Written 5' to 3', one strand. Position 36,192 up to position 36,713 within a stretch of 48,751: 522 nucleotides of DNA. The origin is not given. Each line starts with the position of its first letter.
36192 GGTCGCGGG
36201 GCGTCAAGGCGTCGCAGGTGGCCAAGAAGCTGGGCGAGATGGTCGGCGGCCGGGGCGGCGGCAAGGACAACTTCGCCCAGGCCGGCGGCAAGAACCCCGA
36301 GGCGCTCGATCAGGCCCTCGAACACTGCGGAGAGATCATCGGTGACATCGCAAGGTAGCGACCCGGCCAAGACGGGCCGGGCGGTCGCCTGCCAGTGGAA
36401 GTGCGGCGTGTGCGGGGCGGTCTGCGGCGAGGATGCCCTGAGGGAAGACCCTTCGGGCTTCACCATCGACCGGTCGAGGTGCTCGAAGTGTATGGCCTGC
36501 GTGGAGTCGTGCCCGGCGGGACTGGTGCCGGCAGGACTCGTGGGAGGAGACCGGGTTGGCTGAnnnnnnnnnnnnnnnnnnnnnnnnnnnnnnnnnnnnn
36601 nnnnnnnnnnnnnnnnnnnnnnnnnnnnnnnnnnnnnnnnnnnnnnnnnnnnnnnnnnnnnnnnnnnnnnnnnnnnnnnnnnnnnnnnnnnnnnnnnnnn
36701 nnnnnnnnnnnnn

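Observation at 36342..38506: Ferredoxin / geranylgeranyl reductase / GGGP-synthase trio: an archaeal-type isoprenoid ether-lipid module in a bacterial housekeeping context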

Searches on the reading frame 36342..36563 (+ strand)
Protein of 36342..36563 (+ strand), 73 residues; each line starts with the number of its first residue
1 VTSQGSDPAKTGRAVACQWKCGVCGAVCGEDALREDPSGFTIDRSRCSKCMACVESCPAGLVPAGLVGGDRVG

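Call 6: search_protein_families(library=pfam, proteins=[window:36342-36563:+], max_evalue=0.01)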
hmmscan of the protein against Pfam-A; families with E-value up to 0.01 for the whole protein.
window:36342-36563:+ (73 aa): 11 families
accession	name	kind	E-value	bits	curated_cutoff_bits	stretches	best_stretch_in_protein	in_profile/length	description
PF00037.32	Fer4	-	2.4e-08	33.9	21.1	1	41-60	2-21/24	4Fe-4S binding domain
PF13187.11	Fer4_9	-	2.6e-06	27.8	27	2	19-60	3-50/52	4Fe-4S dicluster domain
PF12837.12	Fer4_6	-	4.1e-06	26.9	25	1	41-61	3-23/24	4Fe-4S binding domain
PF13237.11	Fer4_10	-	1.1e-05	25.6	25.5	2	42-59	4-21/53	4Fe-4S dicluster domain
PF12838.12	Fer4_7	-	1.2e-05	26.1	27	1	20-60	4-51/52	4Fe-4S dicluster domain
PF12797.12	Fer4_2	-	5.8e-05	23.2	24.5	1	40-59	3-22/22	4Fe-4S binding domain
PF12800.12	Fer4_4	-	0.0019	18.9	24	1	45-60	2-17/17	4Fe-4S binding domain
PF13484.11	Fer4_16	-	0.0023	19.1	30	0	46-62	1-17/66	4Fe-4S double cluster binding domain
PF14697.11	Fer4_21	-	0.0047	17.5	35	1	20-59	10-53/59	4Fe-4S dicluster domain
PF13534.11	Fer4_17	-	0.006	17.5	22.2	0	46-61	45-60/61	4Fe-4S dicluster domain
PF12798.12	Fer4_3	-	0.009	17.2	27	1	47-60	1-14/15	4Fe-4S binding domain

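Call 7: search_protein_families(library=ncbifam, proteins=[window:36342-36563:+], max_evalue=0.01)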
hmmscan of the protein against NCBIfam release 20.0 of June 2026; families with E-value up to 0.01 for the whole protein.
window:36342-36563:+ (73 aa): 34 families (the best 25 are shown)
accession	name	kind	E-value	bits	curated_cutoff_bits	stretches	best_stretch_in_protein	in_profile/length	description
NF058577.1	FdxA_fam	equivalog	9.1e-07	29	65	1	20-60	11-51/52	4Fe-4S ferredoxin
TIGR03224.1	benzo_boxA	equivalog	4.8e-06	25.7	459.2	1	20-62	14-56/411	benzoyl-CoA 2,3-epoxidase subunit BoxA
NF048010.1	SfplDhtActHpsHDes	equivalog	5.2e-06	25.5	430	1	18-60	60-103/298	(2S)-3-sulfopropanediol dehydratase activating enzyme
NF038196.1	ferrodoxin_EFR1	subfamily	1.7e-05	25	75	1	19-60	187-227/242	EFR1 family ferrodoxin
NF005506.0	PRK07118.1-5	equivalog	4.7e-05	23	388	1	17-62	139-187/279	Fe-S cluster domain-containing protein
NF043069.1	T4HPD_activ_SAM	equivalog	0.00011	21.7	425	1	20-59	55-94/299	trans-4-hydroxy-L-proline dehydratase activase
NF005505.0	PRK07118.1-4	equivalog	0.00014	21.4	378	1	7-61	205-261/265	Fe-S cluster domain-containing protein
NF048008.1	SfplDhtActHpfHKleb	equivalog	0.00015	21.2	500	1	18-60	54-98/308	(2S)-3-sulfopropanediol dehydratase activating enzyme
NF005504.0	PRK07118.1-3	equivalog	0.00015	21.2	437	1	12-60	216-263/293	Fe-S cluster domain-containing protein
NF041836.1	rnfB_Methano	equivalog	0.00017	21.2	445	1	9-60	207-260/265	Rnf electron transport complex subunit RnfB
NF040684.1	PorD_Arch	equivalog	0.00026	21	120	1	20-59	36-76/85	pyruvate synthase subunit PorD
NF033683.1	di_4Fe-4S_YfhL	equivalog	0.0003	21.1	86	1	20-55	11-46/80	YfhL family 4Fe-4S dicluster ferredoxin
NF045490.1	FdxA_Protbact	equivalog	0.0003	21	135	1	14-61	9-54/104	ferredoxin FdxA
TIGR00402.1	napF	equivalog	0.0003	20.8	102.2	1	17-61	36-83/149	ferredoxin-type protein NapF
NF010368.0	PRK13795.1-3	equivalog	0.0003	19.2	588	1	13-58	585-628/635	hypothetical protein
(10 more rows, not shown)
